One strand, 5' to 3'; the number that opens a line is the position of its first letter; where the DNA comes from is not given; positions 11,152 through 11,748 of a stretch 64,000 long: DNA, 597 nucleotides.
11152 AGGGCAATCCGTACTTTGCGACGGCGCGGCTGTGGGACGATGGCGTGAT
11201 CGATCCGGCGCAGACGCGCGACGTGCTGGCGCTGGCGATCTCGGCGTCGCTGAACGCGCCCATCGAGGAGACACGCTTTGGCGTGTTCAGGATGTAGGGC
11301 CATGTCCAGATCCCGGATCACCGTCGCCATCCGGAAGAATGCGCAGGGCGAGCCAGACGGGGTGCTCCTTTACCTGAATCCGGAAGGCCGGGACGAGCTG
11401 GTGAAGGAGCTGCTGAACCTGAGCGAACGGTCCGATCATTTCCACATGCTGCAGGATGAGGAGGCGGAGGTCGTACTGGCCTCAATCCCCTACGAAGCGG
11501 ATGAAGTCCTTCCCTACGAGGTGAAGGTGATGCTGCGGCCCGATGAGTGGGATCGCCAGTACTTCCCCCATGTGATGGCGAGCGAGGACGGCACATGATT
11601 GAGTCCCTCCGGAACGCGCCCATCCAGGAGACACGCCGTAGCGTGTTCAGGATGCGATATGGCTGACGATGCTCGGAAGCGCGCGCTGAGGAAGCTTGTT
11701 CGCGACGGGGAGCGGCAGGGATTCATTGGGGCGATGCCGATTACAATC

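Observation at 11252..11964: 43-bp duplication of the mccB 3' end flanking an inserted ORF, a footprint of the insertion mechanism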

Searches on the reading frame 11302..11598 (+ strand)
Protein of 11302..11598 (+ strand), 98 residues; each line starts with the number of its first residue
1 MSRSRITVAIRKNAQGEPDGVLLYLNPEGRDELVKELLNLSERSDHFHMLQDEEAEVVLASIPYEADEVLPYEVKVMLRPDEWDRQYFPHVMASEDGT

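Call 3: search_protein_families(library=pfam, proteins=[window:11302-11598:+], max_evalue=0.01)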
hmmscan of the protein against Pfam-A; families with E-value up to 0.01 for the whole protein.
window:11302-11598:+ (98 aa): 1 family
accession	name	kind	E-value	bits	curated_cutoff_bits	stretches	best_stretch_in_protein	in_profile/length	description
PF15566.12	Imm32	-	0.0051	17.2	27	1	21-49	2-34/54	Immunity protein 32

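Call 11: find_encoding_contigs(protein=window:11302-11598:+, flank=6000, max_places=10)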
Protein window:11302-11598:+ (98 aa): 9 contigs read that carry it; 9 places shown.
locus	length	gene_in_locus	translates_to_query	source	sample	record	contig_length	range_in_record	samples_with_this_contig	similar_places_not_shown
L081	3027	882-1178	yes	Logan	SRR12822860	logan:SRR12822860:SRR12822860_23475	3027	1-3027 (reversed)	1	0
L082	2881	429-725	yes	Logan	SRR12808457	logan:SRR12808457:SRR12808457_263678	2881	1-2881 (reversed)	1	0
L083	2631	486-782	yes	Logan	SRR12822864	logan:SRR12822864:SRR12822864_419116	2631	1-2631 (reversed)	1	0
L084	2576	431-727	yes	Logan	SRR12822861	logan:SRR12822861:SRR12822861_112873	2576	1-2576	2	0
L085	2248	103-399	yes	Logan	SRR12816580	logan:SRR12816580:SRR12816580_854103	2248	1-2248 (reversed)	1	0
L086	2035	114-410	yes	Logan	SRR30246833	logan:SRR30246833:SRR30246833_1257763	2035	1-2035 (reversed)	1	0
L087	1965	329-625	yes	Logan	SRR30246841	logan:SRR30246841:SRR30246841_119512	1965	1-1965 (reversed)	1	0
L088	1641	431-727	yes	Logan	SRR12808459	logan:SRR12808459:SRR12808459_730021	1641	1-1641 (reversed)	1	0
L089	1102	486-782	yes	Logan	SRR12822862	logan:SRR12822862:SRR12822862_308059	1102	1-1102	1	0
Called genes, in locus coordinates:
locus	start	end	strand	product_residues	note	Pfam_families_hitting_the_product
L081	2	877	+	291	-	?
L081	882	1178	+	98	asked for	-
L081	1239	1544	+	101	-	PF10905:DUF2695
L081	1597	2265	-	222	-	PF13505:OMP_b-brl, PF01617:Surface_Ag_2 (weak)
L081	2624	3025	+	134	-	?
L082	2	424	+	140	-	?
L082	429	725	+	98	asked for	-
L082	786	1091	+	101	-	PF10905:DUF2695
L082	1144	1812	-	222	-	PF13505:OMP_b-brl, PF01617:Surface_Ag_2 (weak)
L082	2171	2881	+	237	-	?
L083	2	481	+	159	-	?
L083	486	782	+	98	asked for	-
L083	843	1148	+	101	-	PF10905:DUF2695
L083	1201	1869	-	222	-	PF13505:OMP_b-brl, PF01617:Surface_Ag_2 (weak)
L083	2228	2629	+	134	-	?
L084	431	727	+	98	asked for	-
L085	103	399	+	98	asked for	-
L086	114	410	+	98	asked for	-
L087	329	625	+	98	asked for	-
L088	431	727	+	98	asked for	-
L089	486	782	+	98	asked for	-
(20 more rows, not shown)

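Call 13: find_homologous_proteins(query=window:11302-11598:+, max_evalue=0.001)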
Query window:11302-11598:+ (98 aa): 22 proteins with E <= 0.001 among 23 candidates.
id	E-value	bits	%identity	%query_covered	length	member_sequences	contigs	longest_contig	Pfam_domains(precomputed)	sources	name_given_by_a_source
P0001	2.6e-52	192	92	99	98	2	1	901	-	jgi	-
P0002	2.3e-35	138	66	100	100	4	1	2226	-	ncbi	-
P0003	1.5e-34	136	66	100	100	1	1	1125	-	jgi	jgi:hypothetical protein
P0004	1.6e-33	132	61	100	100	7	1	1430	-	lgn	-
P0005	1.5e-32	129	61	100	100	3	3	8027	-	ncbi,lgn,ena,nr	ncbi:MAG: hypothetical protein IT547_03245 [Hyphomonadaceae bacterium]|nr:hypothetical protein [Hyph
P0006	6.0e-31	124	60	100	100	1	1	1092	-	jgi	jgi:hypothetical protein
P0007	9.2e-31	123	60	100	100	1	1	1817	-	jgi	jgi:hypothetical protein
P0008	1.6e-26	110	61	95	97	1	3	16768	-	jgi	jgi:hypothetical protein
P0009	1.2e-25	107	55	98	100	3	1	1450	-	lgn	-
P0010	7.4e-25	105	61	94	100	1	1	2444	-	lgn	-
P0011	8.7e-25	104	59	97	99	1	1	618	-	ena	-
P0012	3.8e-24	102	60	97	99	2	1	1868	PF15566.13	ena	-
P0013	5.5e-23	99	59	97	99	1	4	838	PF15566.13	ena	-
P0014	3.6e-22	96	50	97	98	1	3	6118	-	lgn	-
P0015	2.4e-17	80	51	96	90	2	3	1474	PF15566.13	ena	-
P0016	1.4e-16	78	44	95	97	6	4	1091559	-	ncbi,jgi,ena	jgi:hypothetical protein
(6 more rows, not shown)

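Call 15: find_encoding_contigs(protein=P0005, flank=6000, max_places=4)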
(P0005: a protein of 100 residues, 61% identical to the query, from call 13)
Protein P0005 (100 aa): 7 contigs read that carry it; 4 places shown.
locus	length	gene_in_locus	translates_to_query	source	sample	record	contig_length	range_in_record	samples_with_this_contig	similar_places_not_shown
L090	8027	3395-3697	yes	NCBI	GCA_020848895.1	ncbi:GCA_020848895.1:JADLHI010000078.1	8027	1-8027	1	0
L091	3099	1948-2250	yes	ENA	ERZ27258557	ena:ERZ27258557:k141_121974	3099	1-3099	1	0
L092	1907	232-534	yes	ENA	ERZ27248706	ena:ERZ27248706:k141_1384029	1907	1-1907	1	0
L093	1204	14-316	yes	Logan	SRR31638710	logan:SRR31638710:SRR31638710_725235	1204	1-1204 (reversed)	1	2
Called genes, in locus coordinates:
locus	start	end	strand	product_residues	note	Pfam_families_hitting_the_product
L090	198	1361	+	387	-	PF02771:Acyl-CoA_dh_N, PF02770:Acyl-CoA_dh_M, PF00441:Acyl-CoA_dh_1, PF08028:Acyl-CoA_dh_2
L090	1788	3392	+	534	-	PF01039:Carboxyl_trans, PF03255:ACCA (weak)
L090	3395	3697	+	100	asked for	-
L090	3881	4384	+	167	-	-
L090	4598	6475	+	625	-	PF00289:Biotin_carb_N, PF02786:CPSase_L_D2, PF02222:ATP-grasp, PF07478:Dala_Dala_lig_C, PF02785:Biotin_carb_C, PF00364:Biotin_lipoyl, PF25919:BSH_CusB (faint)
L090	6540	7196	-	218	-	-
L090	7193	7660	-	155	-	PF00359:PTS_EIIA_2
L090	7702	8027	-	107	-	PF16321:Ribosom_S30AE_C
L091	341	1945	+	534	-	PF01039:Carboxyl_trans, PF03255:ACCA (weak)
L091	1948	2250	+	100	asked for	-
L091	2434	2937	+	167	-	-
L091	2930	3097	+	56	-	?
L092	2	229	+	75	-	?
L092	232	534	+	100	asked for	-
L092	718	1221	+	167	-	-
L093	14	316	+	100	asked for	-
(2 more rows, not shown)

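Call 16: find_encoding_contigs(protein=P0008, flank=6000, max_places=4)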
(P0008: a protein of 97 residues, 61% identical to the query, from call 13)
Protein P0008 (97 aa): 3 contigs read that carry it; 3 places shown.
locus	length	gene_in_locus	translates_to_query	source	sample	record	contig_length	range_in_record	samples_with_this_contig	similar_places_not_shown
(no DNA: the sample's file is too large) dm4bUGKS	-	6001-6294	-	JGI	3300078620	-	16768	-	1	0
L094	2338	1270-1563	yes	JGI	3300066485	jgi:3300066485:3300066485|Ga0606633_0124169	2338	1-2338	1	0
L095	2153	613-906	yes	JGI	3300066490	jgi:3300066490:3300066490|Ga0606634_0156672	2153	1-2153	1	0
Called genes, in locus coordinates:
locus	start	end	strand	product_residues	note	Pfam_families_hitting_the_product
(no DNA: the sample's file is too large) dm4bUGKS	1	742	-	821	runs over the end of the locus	PF13298:LigD_N, PF01068:DNA_ligase_A_M, PF09414:RNA_ligase (weak), PF04679:DNA_ligase_A_C, PF21686:LigD_Prim-Pol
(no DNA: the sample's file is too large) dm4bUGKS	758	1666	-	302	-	PF02735:Ku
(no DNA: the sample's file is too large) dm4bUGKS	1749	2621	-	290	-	PF00126:HTH_1, PF03466:LysR_substrate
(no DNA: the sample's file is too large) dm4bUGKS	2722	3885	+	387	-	PF02771:Acyl-CoA_dh_N, PF02770:Acyl-CoA_dh_M, PF00441:Acyl-CoA_dh_1, PF08028:Acyl-CoA_dh_2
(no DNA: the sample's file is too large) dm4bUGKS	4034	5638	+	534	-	PF01039:Carboxyl_trans, PF03255:ACCA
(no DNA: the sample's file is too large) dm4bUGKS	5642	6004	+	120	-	-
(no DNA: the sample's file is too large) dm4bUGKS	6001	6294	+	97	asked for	-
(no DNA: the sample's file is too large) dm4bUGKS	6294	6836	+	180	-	PF00857:Isochorismatase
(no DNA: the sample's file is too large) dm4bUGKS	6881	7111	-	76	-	-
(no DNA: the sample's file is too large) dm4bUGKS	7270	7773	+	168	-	?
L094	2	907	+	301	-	?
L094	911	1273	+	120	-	-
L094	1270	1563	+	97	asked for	-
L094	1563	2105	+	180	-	PF00857:Isochorismatase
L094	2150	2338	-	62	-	?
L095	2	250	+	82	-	?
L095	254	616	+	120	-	-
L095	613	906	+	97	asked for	-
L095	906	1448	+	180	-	PF00857:Isochorismatase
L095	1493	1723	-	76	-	-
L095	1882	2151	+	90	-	?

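Call 17: find_encoding_contigs(protein=P0016, flank=6000, max_places=4)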
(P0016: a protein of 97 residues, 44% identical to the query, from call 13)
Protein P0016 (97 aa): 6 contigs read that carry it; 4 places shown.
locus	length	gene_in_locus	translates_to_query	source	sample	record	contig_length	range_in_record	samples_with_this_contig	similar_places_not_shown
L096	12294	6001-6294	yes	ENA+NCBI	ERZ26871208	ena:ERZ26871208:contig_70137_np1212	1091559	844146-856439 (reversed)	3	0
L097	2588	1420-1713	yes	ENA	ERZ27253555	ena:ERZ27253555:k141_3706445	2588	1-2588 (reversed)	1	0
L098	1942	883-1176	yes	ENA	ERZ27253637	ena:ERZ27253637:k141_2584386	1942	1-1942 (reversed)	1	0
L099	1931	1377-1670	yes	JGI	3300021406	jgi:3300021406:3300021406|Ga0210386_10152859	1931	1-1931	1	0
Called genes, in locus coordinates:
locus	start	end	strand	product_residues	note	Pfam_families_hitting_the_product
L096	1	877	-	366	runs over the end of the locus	PF01464:SLT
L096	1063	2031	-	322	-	PF00561:Abhydrolase_1, PF12146:Hydrolase_4 (weak), PF12697:Abhydrolase_6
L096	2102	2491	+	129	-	-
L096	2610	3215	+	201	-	PF00440:TetR_N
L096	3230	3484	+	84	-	PF12674:Zn_ribbon_2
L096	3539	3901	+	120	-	PF00903:Glyoxalase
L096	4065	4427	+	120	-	PF00903:Glyoxalase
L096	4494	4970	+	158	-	PF04828:GFA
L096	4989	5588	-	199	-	-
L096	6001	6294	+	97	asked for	-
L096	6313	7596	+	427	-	PF00275:EPSP_synthase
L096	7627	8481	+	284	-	-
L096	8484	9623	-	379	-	PF00355:Rieske, PF00848:Ring_hydroxyl_A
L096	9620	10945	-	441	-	PF00919:UPF0004, PF04055:Radical_SAM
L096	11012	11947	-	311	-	PF01209:Ubie_methyltran, PF02353:CMAS, PF13489:Methyltransf_23, PF06325:PrmA, PF13847:Methyltransf_31, PF08241:Methyltransf_11, PF08242:Methyltransf_12, PF13649:Methyltransf_25, +2 more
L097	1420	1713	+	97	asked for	-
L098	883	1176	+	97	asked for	-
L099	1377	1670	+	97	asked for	-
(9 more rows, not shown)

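Call 18: find_encoding_contigs(protein=P0001, flank=6000, max_places=4)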
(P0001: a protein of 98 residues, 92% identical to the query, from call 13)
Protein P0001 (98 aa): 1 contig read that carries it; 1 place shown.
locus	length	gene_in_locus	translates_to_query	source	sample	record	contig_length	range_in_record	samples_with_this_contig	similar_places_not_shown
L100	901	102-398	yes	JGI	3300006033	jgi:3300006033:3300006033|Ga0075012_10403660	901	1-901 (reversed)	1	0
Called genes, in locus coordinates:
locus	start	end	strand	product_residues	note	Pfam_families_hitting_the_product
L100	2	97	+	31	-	?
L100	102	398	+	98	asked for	-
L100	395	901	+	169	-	?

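Call 19: find_encoding_contigs(protein=P0002, flank=6000, max_places=4)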
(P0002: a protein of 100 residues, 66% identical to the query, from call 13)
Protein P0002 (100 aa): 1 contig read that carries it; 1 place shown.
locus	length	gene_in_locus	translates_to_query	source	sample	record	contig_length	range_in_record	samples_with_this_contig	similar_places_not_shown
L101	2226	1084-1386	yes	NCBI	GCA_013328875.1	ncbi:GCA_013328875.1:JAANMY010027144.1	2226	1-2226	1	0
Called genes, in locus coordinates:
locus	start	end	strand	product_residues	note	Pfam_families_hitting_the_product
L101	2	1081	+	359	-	?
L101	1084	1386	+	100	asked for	-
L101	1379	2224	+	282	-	?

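Call 38: find_related_loci(query=A1, collection=metagenome_contigs, flank=5000)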
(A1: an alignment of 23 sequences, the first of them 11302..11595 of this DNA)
Query A1 (98 aa) in metagenome_contigs; peptide patterns used: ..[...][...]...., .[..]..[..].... (x = any residue, [..] = any of these).
234 stretches matched a pattern; 113 encode a relative of the query (tblastn E <= 1e-3); the best 80 are kept; 80 distinct loci.
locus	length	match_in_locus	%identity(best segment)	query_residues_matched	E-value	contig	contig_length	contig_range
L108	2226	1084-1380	66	1-98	3e-41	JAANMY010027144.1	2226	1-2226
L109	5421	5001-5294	61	1-97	7e-36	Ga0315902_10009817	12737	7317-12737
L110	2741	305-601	62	1-98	6e-36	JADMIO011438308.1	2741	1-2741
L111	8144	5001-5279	55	5-98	7e-29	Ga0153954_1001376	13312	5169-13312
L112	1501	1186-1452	55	5-92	7e-29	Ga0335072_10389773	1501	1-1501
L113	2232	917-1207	52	1-95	2e-28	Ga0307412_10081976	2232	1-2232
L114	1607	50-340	52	1-95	4e-28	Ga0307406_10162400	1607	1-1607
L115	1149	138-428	53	1-95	4e-28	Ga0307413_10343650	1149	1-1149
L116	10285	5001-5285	57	1-93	2e-27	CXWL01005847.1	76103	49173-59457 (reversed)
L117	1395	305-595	57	1-95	2e-27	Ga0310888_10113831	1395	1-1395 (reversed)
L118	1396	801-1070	56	1-96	8e-27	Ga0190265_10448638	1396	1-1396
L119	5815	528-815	56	1-95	1e-25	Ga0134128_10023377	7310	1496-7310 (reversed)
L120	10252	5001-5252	51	4-92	2e-24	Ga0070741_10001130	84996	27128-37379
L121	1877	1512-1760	51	5-92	4e-24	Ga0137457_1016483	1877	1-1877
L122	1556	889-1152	45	1-93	2e-23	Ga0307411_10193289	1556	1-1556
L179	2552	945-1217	41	2-92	2e-18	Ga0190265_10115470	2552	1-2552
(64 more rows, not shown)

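Call 50: search_protein_families(library=ncbifam, proteins=[window:11302-11598:+], max_evalue=0.01)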
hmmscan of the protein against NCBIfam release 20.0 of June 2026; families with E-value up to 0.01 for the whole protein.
window:11302-11598:+ (98 aa): 0 families

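Call 51: search_protein_families(library=pfam, alignment_id=A1, max_evalue=0.01)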
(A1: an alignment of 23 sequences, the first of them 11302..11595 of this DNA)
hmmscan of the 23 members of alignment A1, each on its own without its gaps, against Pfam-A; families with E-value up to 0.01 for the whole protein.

A. member 1, window:11302-11595:+ (98 aa): 1 family
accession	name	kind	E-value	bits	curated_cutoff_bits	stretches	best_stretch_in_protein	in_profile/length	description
PF15566.12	Imm32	-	0.0051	17.2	27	1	21-49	2-34/54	Immunity protein 32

B. families by the number of members that match (of 23 scanned): 2 families
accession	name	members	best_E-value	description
PF15566.12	Imm32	14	6.6e-06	Immunity protein 32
PF20181.5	DUF6544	1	0.0059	Family of unknown function (DUF6544)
